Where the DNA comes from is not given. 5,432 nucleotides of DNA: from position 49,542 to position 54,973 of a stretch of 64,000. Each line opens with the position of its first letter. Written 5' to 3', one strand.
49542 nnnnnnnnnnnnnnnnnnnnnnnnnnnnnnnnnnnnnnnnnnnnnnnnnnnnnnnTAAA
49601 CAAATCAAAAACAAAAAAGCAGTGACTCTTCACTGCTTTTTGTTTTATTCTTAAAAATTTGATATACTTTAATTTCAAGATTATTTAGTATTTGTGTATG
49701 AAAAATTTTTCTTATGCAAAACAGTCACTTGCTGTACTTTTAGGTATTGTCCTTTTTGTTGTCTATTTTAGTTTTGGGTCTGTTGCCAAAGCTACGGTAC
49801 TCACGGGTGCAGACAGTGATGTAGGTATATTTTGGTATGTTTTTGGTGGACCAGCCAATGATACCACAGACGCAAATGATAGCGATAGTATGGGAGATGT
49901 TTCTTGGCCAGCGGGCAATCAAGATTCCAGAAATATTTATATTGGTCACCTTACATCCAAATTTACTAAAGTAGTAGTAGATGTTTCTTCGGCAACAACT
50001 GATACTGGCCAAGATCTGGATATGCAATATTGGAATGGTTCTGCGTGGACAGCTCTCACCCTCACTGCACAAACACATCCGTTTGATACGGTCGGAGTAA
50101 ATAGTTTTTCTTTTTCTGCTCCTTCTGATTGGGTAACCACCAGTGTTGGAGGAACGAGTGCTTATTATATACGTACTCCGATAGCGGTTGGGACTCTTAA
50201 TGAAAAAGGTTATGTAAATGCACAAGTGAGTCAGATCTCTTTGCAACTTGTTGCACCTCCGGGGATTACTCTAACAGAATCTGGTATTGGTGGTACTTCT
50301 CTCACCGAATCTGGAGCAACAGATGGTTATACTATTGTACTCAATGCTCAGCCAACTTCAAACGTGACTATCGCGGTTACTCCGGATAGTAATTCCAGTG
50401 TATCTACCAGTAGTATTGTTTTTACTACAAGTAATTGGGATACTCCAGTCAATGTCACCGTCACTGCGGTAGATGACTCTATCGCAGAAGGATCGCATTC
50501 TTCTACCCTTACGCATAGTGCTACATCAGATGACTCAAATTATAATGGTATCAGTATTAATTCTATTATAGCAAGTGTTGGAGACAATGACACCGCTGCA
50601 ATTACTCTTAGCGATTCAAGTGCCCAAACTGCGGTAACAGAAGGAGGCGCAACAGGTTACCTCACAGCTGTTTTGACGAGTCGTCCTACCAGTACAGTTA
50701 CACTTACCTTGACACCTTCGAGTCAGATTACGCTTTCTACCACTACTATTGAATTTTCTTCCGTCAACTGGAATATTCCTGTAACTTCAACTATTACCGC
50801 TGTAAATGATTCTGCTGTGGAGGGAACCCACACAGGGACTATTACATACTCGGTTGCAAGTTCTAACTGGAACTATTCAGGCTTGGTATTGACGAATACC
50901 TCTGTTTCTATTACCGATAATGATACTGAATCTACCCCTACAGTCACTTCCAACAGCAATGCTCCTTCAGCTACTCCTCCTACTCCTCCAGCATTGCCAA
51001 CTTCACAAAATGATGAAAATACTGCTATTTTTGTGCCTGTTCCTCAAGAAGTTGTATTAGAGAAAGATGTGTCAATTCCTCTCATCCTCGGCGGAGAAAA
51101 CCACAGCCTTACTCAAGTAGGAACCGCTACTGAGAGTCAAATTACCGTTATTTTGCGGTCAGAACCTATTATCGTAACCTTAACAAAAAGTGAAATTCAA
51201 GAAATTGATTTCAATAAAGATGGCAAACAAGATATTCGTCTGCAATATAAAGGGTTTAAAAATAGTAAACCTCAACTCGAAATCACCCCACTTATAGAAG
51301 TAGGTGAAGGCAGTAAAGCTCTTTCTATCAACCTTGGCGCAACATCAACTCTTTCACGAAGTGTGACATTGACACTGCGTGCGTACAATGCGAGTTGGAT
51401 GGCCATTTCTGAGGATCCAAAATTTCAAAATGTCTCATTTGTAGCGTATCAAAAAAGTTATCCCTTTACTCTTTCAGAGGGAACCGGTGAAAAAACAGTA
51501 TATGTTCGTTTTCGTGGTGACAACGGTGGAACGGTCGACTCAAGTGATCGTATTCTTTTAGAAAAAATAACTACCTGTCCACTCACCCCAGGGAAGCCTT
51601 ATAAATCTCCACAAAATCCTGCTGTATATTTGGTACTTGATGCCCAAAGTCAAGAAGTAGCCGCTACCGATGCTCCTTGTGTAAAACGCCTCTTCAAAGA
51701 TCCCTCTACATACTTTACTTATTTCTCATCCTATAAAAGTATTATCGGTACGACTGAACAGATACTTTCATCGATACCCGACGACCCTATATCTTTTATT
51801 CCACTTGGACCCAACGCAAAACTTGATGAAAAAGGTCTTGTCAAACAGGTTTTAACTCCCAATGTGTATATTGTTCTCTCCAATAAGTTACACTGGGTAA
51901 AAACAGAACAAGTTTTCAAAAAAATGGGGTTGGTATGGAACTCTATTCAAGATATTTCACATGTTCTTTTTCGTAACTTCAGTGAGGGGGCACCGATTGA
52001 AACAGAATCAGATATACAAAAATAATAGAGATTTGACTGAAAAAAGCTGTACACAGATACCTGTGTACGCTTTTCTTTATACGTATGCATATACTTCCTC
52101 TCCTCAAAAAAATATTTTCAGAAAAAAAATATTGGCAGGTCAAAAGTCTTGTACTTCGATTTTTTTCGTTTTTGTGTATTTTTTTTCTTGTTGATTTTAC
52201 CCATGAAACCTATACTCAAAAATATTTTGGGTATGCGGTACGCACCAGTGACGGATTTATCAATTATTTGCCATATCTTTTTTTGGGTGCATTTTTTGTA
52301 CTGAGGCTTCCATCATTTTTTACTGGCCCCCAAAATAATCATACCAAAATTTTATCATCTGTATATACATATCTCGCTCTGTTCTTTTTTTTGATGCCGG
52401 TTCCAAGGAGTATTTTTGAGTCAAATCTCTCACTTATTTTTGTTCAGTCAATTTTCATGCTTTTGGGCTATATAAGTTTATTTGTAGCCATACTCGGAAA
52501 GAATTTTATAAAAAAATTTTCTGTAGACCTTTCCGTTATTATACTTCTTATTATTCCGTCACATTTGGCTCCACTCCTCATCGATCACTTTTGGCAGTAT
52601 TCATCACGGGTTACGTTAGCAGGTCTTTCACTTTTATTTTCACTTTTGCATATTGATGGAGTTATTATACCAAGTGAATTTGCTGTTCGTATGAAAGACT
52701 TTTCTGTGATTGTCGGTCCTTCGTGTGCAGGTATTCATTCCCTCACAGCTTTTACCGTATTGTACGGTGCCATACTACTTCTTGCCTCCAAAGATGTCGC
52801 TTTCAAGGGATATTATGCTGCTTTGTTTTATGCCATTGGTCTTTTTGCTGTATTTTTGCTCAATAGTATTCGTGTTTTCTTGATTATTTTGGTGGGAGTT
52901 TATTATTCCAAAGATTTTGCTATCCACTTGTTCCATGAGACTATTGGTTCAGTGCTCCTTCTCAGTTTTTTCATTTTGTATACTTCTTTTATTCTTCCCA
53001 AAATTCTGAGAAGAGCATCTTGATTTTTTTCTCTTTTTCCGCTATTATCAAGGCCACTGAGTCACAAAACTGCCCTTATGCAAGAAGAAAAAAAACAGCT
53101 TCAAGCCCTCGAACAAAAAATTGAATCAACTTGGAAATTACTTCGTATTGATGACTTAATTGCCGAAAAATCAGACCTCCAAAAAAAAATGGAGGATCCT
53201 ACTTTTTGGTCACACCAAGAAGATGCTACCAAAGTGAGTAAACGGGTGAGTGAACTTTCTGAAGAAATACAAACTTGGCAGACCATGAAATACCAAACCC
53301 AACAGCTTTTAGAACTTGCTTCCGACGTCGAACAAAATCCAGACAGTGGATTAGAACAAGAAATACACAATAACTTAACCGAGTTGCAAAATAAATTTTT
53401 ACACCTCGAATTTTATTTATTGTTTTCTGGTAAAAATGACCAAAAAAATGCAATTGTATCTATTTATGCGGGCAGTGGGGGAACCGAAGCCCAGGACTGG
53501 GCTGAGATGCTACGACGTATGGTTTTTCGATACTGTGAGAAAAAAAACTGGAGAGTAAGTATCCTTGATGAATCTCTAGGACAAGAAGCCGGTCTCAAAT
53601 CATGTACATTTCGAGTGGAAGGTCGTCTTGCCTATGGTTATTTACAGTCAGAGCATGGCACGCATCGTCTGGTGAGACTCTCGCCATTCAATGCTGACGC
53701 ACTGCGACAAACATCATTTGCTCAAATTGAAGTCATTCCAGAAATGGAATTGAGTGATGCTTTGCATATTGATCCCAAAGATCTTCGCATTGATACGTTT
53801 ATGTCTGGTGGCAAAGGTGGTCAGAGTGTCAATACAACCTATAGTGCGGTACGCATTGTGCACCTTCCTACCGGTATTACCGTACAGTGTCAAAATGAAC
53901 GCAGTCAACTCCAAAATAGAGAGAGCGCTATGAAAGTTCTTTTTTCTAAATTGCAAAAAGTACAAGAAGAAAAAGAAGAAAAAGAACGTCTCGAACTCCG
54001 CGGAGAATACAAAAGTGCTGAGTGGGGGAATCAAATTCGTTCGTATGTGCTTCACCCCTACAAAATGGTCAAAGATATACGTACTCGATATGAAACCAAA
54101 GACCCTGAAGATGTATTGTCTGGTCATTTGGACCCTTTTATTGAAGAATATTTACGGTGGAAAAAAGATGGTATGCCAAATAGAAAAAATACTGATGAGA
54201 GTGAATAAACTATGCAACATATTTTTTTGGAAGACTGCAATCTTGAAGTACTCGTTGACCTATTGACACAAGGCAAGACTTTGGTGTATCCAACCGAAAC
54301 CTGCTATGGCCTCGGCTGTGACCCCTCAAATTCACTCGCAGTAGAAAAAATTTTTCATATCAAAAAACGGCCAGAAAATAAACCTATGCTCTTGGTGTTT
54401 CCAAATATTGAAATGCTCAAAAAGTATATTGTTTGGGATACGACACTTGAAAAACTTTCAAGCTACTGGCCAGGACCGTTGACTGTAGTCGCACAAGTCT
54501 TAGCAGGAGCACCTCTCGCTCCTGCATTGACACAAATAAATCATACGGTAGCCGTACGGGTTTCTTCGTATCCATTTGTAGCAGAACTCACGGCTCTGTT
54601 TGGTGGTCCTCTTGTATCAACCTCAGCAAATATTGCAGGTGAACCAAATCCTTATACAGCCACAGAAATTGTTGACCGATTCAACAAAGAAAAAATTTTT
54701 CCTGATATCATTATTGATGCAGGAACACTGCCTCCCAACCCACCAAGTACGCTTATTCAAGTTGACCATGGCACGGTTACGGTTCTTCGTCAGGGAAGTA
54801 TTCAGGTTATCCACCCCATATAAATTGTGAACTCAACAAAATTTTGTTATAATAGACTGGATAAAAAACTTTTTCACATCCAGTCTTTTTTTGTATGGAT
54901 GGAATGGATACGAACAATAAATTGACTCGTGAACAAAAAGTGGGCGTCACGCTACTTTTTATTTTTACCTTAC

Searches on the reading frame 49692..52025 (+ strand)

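Call 6: search_protein_families(library=pfam, proteins=[window:49692-52025:+], max_evalue=0.1)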
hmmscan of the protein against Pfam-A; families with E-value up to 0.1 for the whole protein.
window:49692-52025:+ (777 aa): 1 family
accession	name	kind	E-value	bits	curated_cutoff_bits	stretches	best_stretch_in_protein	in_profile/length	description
PF10708.14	DUF2510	-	0.087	13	24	0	113-129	16-32/35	Protein of unknown function (DUF2510)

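Call 9: search_protein_families(library=ncbifam, proteins=[window:49692-52025:+], max_evalue=0.1)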
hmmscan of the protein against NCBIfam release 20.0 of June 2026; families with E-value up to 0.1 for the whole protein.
window:49692-52025:+ (777 aa): 0 families

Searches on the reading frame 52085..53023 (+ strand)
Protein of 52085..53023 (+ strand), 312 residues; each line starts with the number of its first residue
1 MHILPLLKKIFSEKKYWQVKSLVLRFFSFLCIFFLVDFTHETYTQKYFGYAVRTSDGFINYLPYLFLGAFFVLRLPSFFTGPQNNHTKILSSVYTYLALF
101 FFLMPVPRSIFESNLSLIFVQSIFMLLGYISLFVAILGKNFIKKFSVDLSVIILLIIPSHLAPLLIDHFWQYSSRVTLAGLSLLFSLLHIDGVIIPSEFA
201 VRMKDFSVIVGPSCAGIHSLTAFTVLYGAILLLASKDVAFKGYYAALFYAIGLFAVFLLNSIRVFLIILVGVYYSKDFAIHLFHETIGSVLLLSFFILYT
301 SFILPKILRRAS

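Call 6: search_protein_families(library=pfam, proteins=[window:52085-53023:+], max_evalue=0.1)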
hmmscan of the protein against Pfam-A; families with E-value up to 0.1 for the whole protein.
window:52085-53023:+ (312 aa): 1 family
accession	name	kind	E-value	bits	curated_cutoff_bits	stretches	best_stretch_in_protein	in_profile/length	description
PF09721.15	Exosortase_EpsH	-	2e-10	40.9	25.7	1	94-299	54-247/254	Transmembrane exosortase (Exosortase_EpsH)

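Call 9: search_protein_families(library=ncbifam, proteins=[window:52085-53023:+], max_evalue=0.1)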
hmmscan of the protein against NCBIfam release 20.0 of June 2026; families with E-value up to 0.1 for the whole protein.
window:52085-53023:+ (312 aa): 5 families
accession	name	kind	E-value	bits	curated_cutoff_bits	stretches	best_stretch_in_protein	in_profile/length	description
TIGR04162.1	exo_VPEID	exception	3.4e-11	42.8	150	1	143-291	140-287/516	exosortase E/protease, VPEID-CTERM system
TIGR04178.1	exo_archaeo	signature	3.7e-10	40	23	1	208-299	1-88/97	exosortase/archaeosortase family protein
TIGR03109.2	exosort_XrtA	exception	1.9e-06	27.5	208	1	94-297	60-250/261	exosortase A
NF035943.2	exosort_XrtV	exception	8.5e-06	25.2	313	1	96-294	64-254/270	exosortase V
TIGR02602.1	8TM_EpsH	subfamily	0.00011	21.8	105.55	1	87-303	31-237/241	exosortase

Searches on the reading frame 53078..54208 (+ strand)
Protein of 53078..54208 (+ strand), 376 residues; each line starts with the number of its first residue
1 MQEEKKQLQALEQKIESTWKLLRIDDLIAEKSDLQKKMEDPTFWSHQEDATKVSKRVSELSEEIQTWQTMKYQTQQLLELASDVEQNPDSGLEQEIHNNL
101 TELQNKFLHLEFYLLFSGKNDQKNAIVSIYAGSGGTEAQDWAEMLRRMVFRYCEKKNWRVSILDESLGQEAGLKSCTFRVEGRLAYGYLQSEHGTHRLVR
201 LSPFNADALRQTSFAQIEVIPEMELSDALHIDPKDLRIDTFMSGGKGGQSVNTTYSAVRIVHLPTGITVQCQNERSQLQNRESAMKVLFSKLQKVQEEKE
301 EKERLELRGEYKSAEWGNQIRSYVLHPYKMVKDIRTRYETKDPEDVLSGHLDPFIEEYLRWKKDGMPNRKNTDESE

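Call 6: search_protein_families(library=pfam, proteins=[window:53078-54208:+], max_evalue=0.1)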
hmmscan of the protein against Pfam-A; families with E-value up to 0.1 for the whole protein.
window:53078-54208:+ (376 aa): 5 families
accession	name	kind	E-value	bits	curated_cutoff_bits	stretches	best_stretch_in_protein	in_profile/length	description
PF03462.23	PCRF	-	5e-50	170.5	24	1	30-217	4-194/194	PCRF domain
PF00472.26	RF-1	-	3.9e-39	133.6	35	1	229-335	5-116/116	RF-1 domain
PF16326.10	ABC_tran_CTD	-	0.00012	22.7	32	1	23-66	16-59/69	ABC transporter C-terminal domain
PF16585.11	Lipocalin_8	-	0.011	16.6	27.2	1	12-102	13-98/135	Lipocalin-like domain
PF08727.16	P3A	-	0.09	12.6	22.3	0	149-162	33-46/59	Poliovirus 3A protein like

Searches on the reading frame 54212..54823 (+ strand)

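Call 6: search_protein_families(library=pfam, proteins=[window:54212-54823:+], max_evalue=0.1)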
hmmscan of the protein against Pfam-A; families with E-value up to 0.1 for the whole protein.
window:54212-54823:+ (203 aa): 1 family
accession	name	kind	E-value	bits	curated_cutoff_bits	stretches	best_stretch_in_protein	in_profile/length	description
PF01300.24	Sua5_yciO_yrdC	-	6.3e-47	159.8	25.1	1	17-195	2-178/178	Telomere recombination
